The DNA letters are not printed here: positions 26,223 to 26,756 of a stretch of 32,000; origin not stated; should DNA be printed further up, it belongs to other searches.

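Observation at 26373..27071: Sigma-54-driven tandem pair of paralogous ~70-aa signal-peptide/TM proteins with no family I can name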

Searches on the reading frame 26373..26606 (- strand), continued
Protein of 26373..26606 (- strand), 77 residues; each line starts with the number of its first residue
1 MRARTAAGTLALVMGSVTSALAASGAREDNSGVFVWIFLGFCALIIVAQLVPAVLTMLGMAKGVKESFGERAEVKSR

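Call 48: search_protein_families(library=pfam, proteins=[L029:2661-3638:+, L029:1155-2561:+, L028:1781-3652:+, L028:985-1572:+, L040:1334-3607:+, L040:4327-5709:+, L014:4230-5021:+, L017:4270-5526:+, L016:1398-2960:+, L014:1787-2710:-], max_evalue=0.001)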
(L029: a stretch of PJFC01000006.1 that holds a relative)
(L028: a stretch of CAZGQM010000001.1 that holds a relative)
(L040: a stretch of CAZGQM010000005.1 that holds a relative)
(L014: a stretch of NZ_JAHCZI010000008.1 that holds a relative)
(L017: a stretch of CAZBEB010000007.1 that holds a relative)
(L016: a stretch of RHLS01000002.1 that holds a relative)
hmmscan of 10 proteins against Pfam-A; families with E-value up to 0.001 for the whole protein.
L029:2661-3638:+ (325 aa): 1 family
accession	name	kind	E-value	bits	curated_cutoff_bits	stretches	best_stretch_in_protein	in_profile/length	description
PF01694.28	Rhomboid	-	8.5e-22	78.3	22.6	1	150-285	2-139/143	Rhomboid domain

L029:1155-2561:+ (468 aa): 2 families
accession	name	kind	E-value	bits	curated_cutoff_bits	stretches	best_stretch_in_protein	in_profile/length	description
PF03734.19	YkuD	-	3.8e-21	76.6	23.4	1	259-399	4-145/146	L,D-transpeptidase catalytic domain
PF01476.26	LysM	-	3.3e-09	37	20.9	1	203-245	1-42/43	LysM domain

L028:1781-3652:+ (623 aa): 7 families
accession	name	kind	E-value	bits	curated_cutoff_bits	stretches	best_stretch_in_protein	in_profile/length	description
PF14537.11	Cytochrom_c3_2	-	7.2e-13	49.3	25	2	103-172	1-68/79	Cytochrome c3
PF14522.11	Cytochrome_C7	-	1.6e-11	44.3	24.8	1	102-169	6-67/67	Cytochrome c7 and related cytochrome c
PF09699.15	Paired_CXXCH_1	-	1.4e-07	31.5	20.6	0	233-270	7-39/41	Doubled CXXCH motif (Paired_CXXCH_1)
PF22113.1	Mtrc-MtrF_II-IV_dom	-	2.4e-07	30.9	30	1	161-270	6-130/176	Outer membrane cytochrome MtrC/MtrF-like, domains II/IV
PF22678.1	Cytochrom_c_NrfB-like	-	2.8e-05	25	27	0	234-266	60-89/89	Cytochrome c-type protein NrfB-like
PF01292.26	Ni_hydr_CYTB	-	7.4e-05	23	30.1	1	296-428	47-171/179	Prokaryotic cytochrome b561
PF03264.19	Cytochrom_NNT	-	0.00028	21.1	24.1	0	19-70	16-75/174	NapC/NirT cytochrome c family, N-terminal region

L028:985-1572:+ (195 aa): 0 families

L040:1334-3607:+ (757 aa): 23 families
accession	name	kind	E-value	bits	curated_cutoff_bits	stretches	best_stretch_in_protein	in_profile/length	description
PF14559.12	TPR_19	-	7.5e-26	90.7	25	2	19-71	5-57/68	Tetratricopeptide repeat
PF13428.12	TPR_14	-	2.1e-20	71.6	23.5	0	19-48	15-44/44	Tetratricopeptide repeat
PF07719.23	TPR_2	-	5.5e-16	57.8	27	0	17-38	13-34/34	Tetratricopeptide repeat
PF13414.12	TPR_11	-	3.3e-15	55.9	26.8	0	18-47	7-36/42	TPR repeat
PF13432.12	TPR_16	-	4.5e-13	49.8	32.7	1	624-683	1-60/65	Tetratricopeptide repeat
PF13181.12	TPR_8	-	1.4e-12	47.2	25.7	0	621-646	2-27/34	Tetratricopeptide repeat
PF00515.34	TPR_1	-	3.1e-12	46.2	27.8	0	18-37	14-33/34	Tetratricopeptide repeat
PF13431.12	TPR_17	-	3.2e-11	43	24.4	0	28-59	2-33/34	Tetratricopeptide repeat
PF13371.12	TPR_9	-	1.6e-09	38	35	0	16-64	6-54/73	Tetratricopeptide repeat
PF13424.12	TPR_12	-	5.9e-09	36.4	30.1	0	119-171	9-69/77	Tetratricopeptide repeat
PF24575.1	TPR_Slam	-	6.6e-09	36.6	35.2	0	17-58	59-100/104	Surface lipoprotein assembly modifier, N-terminal TPR repeats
PF25064.1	ARM_TT21_5th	-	1.1e-08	35.8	27.8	0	214-264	14-64/117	TT21 fifth ARM repeats domain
PF23914.1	TPR_CcmH_CycH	-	1.1e-08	35.5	42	0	18-57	63-102/158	Cytochrome c-type biogenesis protein H TPR domain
PF12895.13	ANAPC3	-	1.5e-07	32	27.2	0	123-169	33-78/82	Anaphase-promoting complex, cyclosome, subunit 3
PF14561.12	TPR_20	-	7.5e-07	29.8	25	0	23-59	6-42/90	Tetratricopeptide repeat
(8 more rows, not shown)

L040:4327-5709:+ (460 aa): 3 families
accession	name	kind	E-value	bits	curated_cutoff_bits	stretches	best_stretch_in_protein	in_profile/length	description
PF14821.11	Thr_synth_N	-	3.3e-28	98.1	25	1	2-79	1-79/79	Threonine synthase N terminus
PF00291.31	PALP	-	5.2e-17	62.6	35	1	88-405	8-292/295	Pyridoxal-phosphate dependent enzyme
PF24857.1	THR4_C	-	2.8e-14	53.5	27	1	385-457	1-85/85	Threonine synthase, C-terminal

L014:4230-5021:+ (263 aa): 4 families
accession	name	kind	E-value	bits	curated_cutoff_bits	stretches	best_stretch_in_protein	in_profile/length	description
PF13187.11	Fer4_9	-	3.5e-05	24.2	27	1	152-202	2-50/52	4Fe-4S dicluster domain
PF13237.11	Fer4_10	-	0.00015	22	25.5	1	151-200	8-53/53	4Fe-4S dicluster domain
PF13534.11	Fer4_17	-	0.00016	22.6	22.2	0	177-203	34-60/61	4Fe-4S dicluster domain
PF13183.11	Fer4_8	-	0.00046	21.1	27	1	148-203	1-68/68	4Fe-4S dicluster domain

L017:4270-5526:+ (418 aa): 1 family
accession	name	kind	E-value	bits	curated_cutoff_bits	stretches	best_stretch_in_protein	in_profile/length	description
PF04143.19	Sulf_transp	-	7e-46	157.6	27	1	73-407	1-310/310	Sulphur transport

L016:1398-2960:+ (520 aa): 9 families
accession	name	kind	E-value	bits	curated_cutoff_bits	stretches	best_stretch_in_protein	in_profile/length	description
PF12801.12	Fer4_5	-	2.7e-13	50.1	22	2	58-95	3-39/48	4Fe-4S binding domain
PF12838.12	Fer4_7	-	4e-13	50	27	2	343-398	1-52/52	4Fe-4S dicluster domain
PF13237.11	Fer4_10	-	5e-10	39.6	25.5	0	342-354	7-19/53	4Fe-4S dicluster domain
PF13187.11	Fer4_9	-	5.5e-10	39.6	27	0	430-483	4-48/52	4Fe-4S dicluster domain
PF00037.32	Fer4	-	5.6e-09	35.9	21.1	0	466-483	2-19/24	4Fe-4S binding domain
PF13484.11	Fer4_16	-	2.9e-07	31.6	30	0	386-440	4-65/66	4Fe-4S double cluster binding domain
PF13183.11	Fer4_8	-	2.7e-05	25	27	0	341-397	2-67/68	4Fe-4S dicluster domain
PF14697.11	Fer4_21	-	5.5e-05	23.7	35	0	342-399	6-57/59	4Fe-4S dicluster domain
PF12837.12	Fer4_6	-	7e-05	23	25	0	464-483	1-20/24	4Fe-4S binding domain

L014:1787-2710:- (307 aa): 0 families

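Call 70: search_protein_representatives(alignment_id=A2)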
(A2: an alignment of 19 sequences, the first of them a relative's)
Query: 19 sequences, 77 profile positions. Proteins with E-value up to 0.001 (for the whole library): 609; up to 1e-10: 194; up to 1e-30: 1. The best 150 are listed.
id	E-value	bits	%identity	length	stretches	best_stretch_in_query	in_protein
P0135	7.9e-31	121.7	-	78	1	1-76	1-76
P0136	3.6e-27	109.9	-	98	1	1-72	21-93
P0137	4.6e-26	106.4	-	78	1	1-75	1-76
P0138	8.3e-25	102.4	-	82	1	1-76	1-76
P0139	9.5e-23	95.8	-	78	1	1-70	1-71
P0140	2.3e-22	94.5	-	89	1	6-70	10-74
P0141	9.5e-22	92.6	-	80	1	1-74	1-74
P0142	2.5e-21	91.2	-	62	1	13-73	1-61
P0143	2.6e-21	91.2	-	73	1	9-74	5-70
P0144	2.7e-21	91.1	-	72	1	10-72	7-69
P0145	3.2e-21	90.9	-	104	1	1-68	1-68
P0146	1.1e-20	89.1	-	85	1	1-70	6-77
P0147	1.5e-20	88.7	-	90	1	9-71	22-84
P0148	2.0e-20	88.3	-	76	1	1-73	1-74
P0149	5.5e-20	86.9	-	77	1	4-76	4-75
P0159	3.7e-18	81.0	-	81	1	1-72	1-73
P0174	2.5e-16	75.2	-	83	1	1-67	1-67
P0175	2.5e-16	75.2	-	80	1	1-75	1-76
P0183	1.0e-15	73.2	-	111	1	1-72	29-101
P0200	8.0e-15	70.4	-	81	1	1-73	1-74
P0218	4.2e-14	68.1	-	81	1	1-73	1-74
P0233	2.2e-13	65.8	-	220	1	5-73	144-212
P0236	2.6e-13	65.5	-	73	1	16-67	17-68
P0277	1.1e-11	60.4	-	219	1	1-74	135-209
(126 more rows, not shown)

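Call 72: list_cluster_members(proteins=[P0233, P0277, P0140, P0159, P0200, P0218, P0236, P0183, P0145, P0174])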
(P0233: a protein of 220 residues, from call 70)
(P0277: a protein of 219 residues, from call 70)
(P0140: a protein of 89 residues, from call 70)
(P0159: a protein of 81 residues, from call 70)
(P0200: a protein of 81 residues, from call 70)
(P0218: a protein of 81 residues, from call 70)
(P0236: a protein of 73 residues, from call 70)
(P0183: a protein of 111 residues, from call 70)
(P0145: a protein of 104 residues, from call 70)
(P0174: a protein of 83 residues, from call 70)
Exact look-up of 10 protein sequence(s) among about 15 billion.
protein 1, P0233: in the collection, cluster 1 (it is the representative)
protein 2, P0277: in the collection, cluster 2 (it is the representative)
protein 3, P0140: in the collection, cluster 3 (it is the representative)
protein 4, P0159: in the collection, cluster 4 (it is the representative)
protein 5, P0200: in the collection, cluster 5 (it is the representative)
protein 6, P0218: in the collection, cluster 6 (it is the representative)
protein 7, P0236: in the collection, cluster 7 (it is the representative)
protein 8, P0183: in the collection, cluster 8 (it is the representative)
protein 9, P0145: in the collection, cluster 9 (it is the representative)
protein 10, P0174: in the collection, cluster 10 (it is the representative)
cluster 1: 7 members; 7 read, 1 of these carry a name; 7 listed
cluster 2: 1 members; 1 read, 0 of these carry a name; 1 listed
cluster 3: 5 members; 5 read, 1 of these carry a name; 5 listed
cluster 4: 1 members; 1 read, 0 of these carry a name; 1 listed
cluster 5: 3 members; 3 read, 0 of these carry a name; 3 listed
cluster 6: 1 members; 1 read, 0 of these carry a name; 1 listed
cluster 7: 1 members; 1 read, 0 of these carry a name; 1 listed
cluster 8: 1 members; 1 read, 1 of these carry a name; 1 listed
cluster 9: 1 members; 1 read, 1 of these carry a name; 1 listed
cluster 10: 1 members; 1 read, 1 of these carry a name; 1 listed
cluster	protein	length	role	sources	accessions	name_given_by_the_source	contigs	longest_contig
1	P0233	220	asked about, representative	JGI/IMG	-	DNA-binding NtrC family response regulator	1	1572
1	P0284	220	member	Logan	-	-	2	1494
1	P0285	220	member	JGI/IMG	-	-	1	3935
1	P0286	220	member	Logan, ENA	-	-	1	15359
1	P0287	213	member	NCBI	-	-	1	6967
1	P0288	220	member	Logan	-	-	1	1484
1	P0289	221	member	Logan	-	-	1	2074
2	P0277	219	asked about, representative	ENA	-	-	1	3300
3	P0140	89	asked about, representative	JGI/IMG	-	hypothetical protein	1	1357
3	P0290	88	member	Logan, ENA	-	-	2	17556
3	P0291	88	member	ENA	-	-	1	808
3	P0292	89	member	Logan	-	-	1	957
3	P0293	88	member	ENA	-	-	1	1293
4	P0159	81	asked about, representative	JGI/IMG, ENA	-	-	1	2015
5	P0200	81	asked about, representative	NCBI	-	-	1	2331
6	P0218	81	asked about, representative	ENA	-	-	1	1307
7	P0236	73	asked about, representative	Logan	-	-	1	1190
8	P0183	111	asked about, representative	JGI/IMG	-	hypothetical protein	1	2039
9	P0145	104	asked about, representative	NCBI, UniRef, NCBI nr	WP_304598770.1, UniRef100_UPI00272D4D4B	hypothetical protein [Geobacter sp. FeAm09] | hypothetical protein n=1 Tax=Geobacter sp. FeAm09 TaxID=2597769 RepID=UPI00272D4D4B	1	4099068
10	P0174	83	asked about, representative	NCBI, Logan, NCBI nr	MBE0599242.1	MAG: hypothetical protein IH614_18520 [Desulfuromonadales bacterium] | hypothetical protein [Desulfuromonadales bacterium]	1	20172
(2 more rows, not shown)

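Call 73: find_encoding_contigs(protein=P0286, flank=8000, max_places=2)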
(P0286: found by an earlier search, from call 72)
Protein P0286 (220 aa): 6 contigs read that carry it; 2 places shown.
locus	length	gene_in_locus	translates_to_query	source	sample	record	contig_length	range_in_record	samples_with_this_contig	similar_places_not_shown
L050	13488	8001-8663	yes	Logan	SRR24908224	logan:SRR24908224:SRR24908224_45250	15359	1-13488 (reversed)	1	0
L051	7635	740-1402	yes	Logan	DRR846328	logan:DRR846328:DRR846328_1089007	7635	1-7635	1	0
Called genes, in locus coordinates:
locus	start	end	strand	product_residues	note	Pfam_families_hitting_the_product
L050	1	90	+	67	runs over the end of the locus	-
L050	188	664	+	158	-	-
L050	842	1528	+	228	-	PF04474:DUF554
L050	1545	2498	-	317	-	PF01266:DAO, PF01593:Amino_oxidase (weak), PF13450:NAD_binding_8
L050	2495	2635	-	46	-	-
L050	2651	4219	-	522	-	PF01636:APH (faint), PF03109:ABC1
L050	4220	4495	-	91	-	-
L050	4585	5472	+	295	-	PF00376:MerR, PF13411:MerR_1, PF02310:B12-binding (faint)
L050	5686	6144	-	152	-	PF01878:EVE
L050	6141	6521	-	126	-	-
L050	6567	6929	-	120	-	-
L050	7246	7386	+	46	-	-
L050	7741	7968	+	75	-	-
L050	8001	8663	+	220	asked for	PF00072:Response_reg (faint)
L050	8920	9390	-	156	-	-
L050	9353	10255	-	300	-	-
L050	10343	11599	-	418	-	-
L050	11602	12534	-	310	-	PF12838:Fer4_7 (faint), PF13187:Fer4_9 (faint), PF12797:Fer4_2 (faint), PF12837:Fer4_6 (faint), PF13247:Fer4_11, PF13237:Fer4_10 (weak)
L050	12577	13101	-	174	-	PF02085:Cytochrom_CIII (faint), PF14522:Cytochrome_C7 (faint)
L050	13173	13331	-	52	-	-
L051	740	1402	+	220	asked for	PF00072:Response_reg (faint)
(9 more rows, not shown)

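Call 78: search_protein_families(library=ncbifam, proteins=[L008:5535-5927:+, P0233, L008:3312-4724:-, L008:1607-3214:+, L008:6325-7374:+, L008:7378-8034:+], max_evalue=0.001)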
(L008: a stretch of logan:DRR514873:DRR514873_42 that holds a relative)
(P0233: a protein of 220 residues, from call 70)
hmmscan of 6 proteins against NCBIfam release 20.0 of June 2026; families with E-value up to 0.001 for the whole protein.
L008:5535-5927:+ (130 aa): 8 families
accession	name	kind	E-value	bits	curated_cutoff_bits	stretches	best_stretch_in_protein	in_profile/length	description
NF008469.0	PRK11361.1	equivalog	1.4e-06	27.3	714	1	4-120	7-120/461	acetoacetate metabolism transcriptional regulator AtoC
NF011695.0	PRK15115.1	equivalog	6.4e-06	25.2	763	1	4-121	9-123/445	two-component system response regulator GlrR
TIGR01818.1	ntrC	equivalog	0.0001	21.3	558.6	1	5-104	2-101/463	nitrogen regulation protein NR(I)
NF033791.1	ActR_PrrA_rreg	equivalog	0.00022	21.2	250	1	4-117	4-114/173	ActR/PrrA/RegA family redox response regulator transcription factor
NF006900.1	PRK09390.1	equivalog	0.00022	20.8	255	1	6-121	9-121/203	response regulator FixJ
NF047793.1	ResRegPgtA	equivalog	0.0005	19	650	1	4-108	8-112/414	two-component system response regulator PgtA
NF045505.1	RR_RssB_Pseudo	equivalog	0.00087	18.4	700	1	3-88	7-92/394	two-component system response regulator RssB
NF051870.1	NAssimRespRegNtrX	equivalog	0.0009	18.2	600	1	3-105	3-107/452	nitrogen assimilation response regulator NtrX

P0233 (220 aa): 3 families
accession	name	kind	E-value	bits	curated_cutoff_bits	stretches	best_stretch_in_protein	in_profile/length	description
NF006900.1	PRK09390.1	equivalog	3.4e-06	26.7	255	1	7-127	10-131/203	response regulator FixJ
NF011695.0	PRK15115.1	equivalog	4.8e-05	22.3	763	1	17-118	22-124/445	two-component system response regulator GlrR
NF008034.0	PRK10766.1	equivalog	0.00017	21.2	275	1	4-81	5-81/231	two-component system response regulator TorR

L008:3312-4724:- (470 aa): 122 families (the best 25 are shown)
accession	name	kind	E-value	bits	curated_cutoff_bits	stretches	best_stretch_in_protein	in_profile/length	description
NF008469.0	PRK11361.1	equivalog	1.1e-140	469.4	714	1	5-460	6-451/461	acetoacetate metabolism transcriptional regulator AtoC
TIGR01818.1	ntrC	equivalog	5.3e-131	437.6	558.6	1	6-456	1-459/463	nitrogen regulation protein NR(I)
TIGR02915.1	PEP_resp_reg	equivalog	1.2e-123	413.3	502.6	1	6-462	1-444/445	PEP-CTERM-box response regulator transcription factor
NF007689.0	PRK10365.1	equivalog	1.6e-122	409.5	760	1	2-455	4-437/441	sigma-54-dependent response regulator transcription factor ZraR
NF051870.1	NAssimRespRegNtrX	equivalog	4.2e-117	391.8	600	1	4-460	2-450/452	nitrogen assimilation response regulator NtrX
NF041946.1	LuxO_transreg_Vib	equivalog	2.4e-110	369.5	800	1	9-445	2-445/463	quorum-sensing sigma-54 dependent transcriptional regulator LuxO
TIGR01817.1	nifA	equivalog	7.6e-106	355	528.85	1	140-411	194-464/534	nif-specific transcriptional activator NifA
NF008176.1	PRK10923.1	equivalog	1.1e-102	344.1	620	1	3-392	3-388/469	nitrogen regulation protein NR(I)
NF011695.0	PRK15115.1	equivalog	4e-102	342.3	763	1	4-459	7-435/445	two-component system response regulator GlrR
NF003451.0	PRK05022.1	equivalog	8.9e-102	341.4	476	1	140-463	188-511/512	nitric oxide reductase transcriptional regulator NorR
NF038308.1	RNA_repair_RtcR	equivalog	4e-101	339.5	650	1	86-445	122-496/530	RNA repair transcriptional activator RtcR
NF050807.1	TransRegFlbDCaul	equivalog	6.3e-100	335.2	750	1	22-448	19-426/454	sigma-54-dependent transcriptional regulator FlbD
NF041552.1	TF_PrdR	equivalog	6.9e-98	328.4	795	1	131-444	254-560/577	sigma-54 dependent transcriptional regulator PrdR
NF049963.1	RespRegFlgRCampy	domain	1.2e-97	327.5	750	1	5-388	2-380/429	fla regulon two-component system response regulator FlgR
TIGR02329.1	propionate_PrpR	equivalog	3.7e-84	283.2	499.2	1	77-453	147-520/526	propionate catabolism operon regulatory protein PrpR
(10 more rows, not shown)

L008:1607-3214:+ (535 aa): 89 families (the best 25 are shown)
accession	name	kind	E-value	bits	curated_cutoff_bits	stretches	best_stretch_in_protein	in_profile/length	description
NF008468.0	PRK11360.1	equivalog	2.4e-78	264.1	646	1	286-520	379-611/616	two-component system sensor histidine kinase AtoS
NF038348.1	T2SS_HK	subfamily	1.6e-58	198.5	450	2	344-517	403-573/574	histidine kinase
NF007688.0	PRK10364.1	equivalog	3.9e-54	184.1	479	1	286-518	222-452/460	two-component system sensor histidine kinase ZraS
NF010411.0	PRK13837.1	equivalog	2.3e-52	178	647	1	278-532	425-690/828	two-component system VirA-like sensor kinase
NF033092.0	HK_WalK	equivalog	5.3e-49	167.3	725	2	305-517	374-594/594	cell wall metabolism sensor histidine kinase WalK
NF046020.1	HisKinCckABruc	equivalog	1.9e-48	165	1000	1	284-528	461-718/868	cell cycle histidine kinase CckA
NF052574.1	HisKinEspCMyxo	equivalog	1.5e-47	162.3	1200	1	287-523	401-643/785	serine histidine kinase EspC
TIGR02956.1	TMAO_torS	equivalog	8.7e-45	153.2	676.5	1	184-528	323-693/967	TMAO reductase system sensor histidine kinase/response regulator TorS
NF011874.0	PRK15347.1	equivalog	6.3e-43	146.9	852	1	184-524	288-621/921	two component system sensor kinase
NF040691.1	MtrAB_MtrB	equivalog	1.1e-42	146.8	450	2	288-524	255-499/507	MtrAB system histidine kinase MtrB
NF046026.1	HisKinCckACaul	equivalog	3.5e-42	144.4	1000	1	286-528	285-543/678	cell cycle histidine kinase CckA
NF047497.1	HK_LIC_12097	equivalog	3.6e-41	141.1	500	1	288-517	135-366/367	LIC_12097 family sensor histidine kinase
NF046044.1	PnpS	equivalog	1e-40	140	400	1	305-516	172-390/390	two-component system histidine kinase PnpS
NF052573.1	HisKinEspAMyxo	equivalog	2.5e-40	138.3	1400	1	278-518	359-612/755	serine histidine kinase EspA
NF010076.0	PRK13557.1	subfamily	7.8e-40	136.8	631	1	292-526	152-403/540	histidine kinase famiy protein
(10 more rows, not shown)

L008:6325-7374:+ (349 aa): 8 families
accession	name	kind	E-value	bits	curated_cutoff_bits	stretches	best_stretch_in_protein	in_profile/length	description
TIGR03508.1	decahem_SO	subfamily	5.5e-09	35.9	192.2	1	20-147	62-184/258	DmsE family decaheme c-type cytochrome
TIGR03153.1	cytochr_NrfH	equivalog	1e-07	32.1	134.2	0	122-197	20-89/138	cytochrome c nitrite reductase small subunit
TIGR03146.1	cyt_nit_nrfB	equivalog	1.3e-07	32.1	166.6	0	83-121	83-124/145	cytochrome c nitrite reductase pentaheme subunit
NF008659.0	PRK11659.1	equivalog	1.9e-07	30.9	184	1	28-119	46-148/188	cytochrome c nitrite reductase pentaheme subunit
TIGR01905.1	paired_CXXCH_1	subfamily_domain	3.1e-06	27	25.2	1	105-140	5-39/41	doubled CXXCH domain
NF040967.1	cytc_ExtN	equivalog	0.00021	20.3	200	1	103-188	177-254/415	selenite/tellurite reduction operon c-type cytochrome ExtN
NF040968.1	FeS_ExtO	equivalog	0.00043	19.2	200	1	103-183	177-249/416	selenite/tellurite reduction operon b-type cytochrome iron-sulfur cluster-binding subunit ExtO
NF047727.1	4hemeCytCCctA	equivalog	0.00092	19.3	180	1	61-139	37-106/109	tetraheme c-type cytochrome CctA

L008:7378-8034:+ (218 aa): 4 families
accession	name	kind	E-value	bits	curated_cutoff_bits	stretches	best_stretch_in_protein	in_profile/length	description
NF011582.1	PRK15006.1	equivalog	4.4e-36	124.7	204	1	3-212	45-245/248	thiosulfate reductase cytochrome B subunit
TIGR02125.1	CytB-hydogenase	equivalog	7.3e-17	61.6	121.5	1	19-199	5-192/212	Ni/Fe-hydrogenase, b-type cytochrome subunit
TIGR01583.1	formate-DH-gamm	equivalog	5.4e-10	39.6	115.85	1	21-199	9-173/204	formate dehydrogenase subunit gamma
NF007924.0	PRK10639.1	equivalog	7.1e-06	25.9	341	1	14-80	7-76/211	formate dehydrogenase cytochrome b556 subunit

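Call 79: find_encoding_contigs(protein=P0290, flank=7000, max_places=1)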
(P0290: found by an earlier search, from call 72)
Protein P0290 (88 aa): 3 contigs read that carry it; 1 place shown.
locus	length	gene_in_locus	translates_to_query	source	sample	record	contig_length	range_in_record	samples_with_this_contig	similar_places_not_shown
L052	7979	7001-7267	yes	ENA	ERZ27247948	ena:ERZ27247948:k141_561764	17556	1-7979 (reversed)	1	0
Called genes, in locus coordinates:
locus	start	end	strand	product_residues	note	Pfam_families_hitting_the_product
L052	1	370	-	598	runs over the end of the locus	PF10101:DUF2339 (weak)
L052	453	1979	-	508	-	PF03264:Cytochrom_NNT, PF14522:Cytochrome_C7 (faint)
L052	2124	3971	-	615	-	PF09699:Paired_CXXCH_1 (faint), PF14522:Cytochrome_C7 (faint), PF14537:Cytochrom_c3_2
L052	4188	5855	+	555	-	PF00672:HAMP, PF00512:HisKA, PF02518:HATPase_c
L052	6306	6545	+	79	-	-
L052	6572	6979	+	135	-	PF00072:Response_reg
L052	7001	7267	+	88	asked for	-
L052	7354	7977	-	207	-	?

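Call 80: find_encoding_contigs(protein=P0174, flank=7000, max_places=1)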
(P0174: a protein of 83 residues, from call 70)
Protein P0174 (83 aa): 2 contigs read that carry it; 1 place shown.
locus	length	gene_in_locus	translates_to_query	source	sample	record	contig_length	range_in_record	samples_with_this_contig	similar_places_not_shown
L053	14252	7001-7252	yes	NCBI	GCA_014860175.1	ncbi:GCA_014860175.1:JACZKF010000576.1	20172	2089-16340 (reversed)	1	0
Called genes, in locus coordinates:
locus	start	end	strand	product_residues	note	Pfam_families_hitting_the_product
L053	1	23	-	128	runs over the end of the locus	PF00072:Response_reg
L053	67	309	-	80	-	-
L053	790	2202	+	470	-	PF00072:Response_reg, PF00158:Sigma54_activat, PF14532:Sigma54_activ_2, PF00004:AAA (weak), PF07724:AAA_2 (weak), PF07728:AAA_5, PF25601:AAA_lid_14, PF02954:HTH_8 (weak)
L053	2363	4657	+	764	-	PF01590:GAF, PF13185:GAF_2, PF00989:PAS, PF08448:PAS_4, PF13426:PAS_9, PF00512:HisKA, PF02518:HATPase_c, PF00072:Response_reg, +2 more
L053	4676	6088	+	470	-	PF00072:Response_reg, PF00158:Sigma54_activat, PF14532:Sigma54_activ_2, PF07728:AAA_5, PF25601:AAA_lid_14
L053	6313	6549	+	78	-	-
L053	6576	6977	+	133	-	PF00072:Response_reg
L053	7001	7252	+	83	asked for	-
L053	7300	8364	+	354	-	PF13435:Cytochrome_C554 (faint), PF14522:Cytochrome_C7 (faint), PF14537:Cytochrom_c3_2 (faint), PF22678:Cytochrom_c_NrfB-like (faint), PF09699:Paired_CXXCH_1 (faint)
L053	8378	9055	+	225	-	PF01292:Ni_hydr_CYTB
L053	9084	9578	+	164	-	-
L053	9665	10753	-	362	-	PF02470:MlaD, PF28544:Helical_needle (weak)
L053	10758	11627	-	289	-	PF00005:ABC_tran, PF13304:AAA_21 (faint)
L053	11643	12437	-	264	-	PF02405:MlaE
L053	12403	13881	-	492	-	-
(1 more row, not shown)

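Call 82: search_solved_structures(query=A2, max_evalue=10)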
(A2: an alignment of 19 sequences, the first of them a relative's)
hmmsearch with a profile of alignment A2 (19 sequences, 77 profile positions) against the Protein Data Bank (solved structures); distinct sequences matched with E-value up to 10: 2.
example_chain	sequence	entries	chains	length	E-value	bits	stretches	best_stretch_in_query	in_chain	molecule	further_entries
9luc_C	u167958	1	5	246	2.9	10.8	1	10-60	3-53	Flagellar motor protein MotA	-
9lu9_A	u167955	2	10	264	3.4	10.6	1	10-60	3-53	Flagellar motor protein MotA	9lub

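Call 83: search_protein_families(library=phrogs, proteins=[window:26373-26606:-], max_evalue=10)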
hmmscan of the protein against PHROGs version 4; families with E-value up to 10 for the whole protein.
window:26373-26606:- (77 aa): 3 families
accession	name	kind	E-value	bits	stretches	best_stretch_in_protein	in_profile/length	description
phrog_16515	-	unknown function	0.046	15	1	36-62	25-51/62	-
phrog_28058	-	unknown function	0.14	12.8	1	24-57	78-110/258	-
phrog_8436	-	unknown function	0.3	12.2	1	11-51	7-41/110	-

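Call 84: search_protein_families(library=padloc, proteins=[window:26373-26606:-], max_evalue=10)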
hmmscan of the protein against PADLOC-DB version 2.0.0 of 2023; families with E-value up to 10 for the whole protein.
window:26373-26606:- (77 aa): 0 families
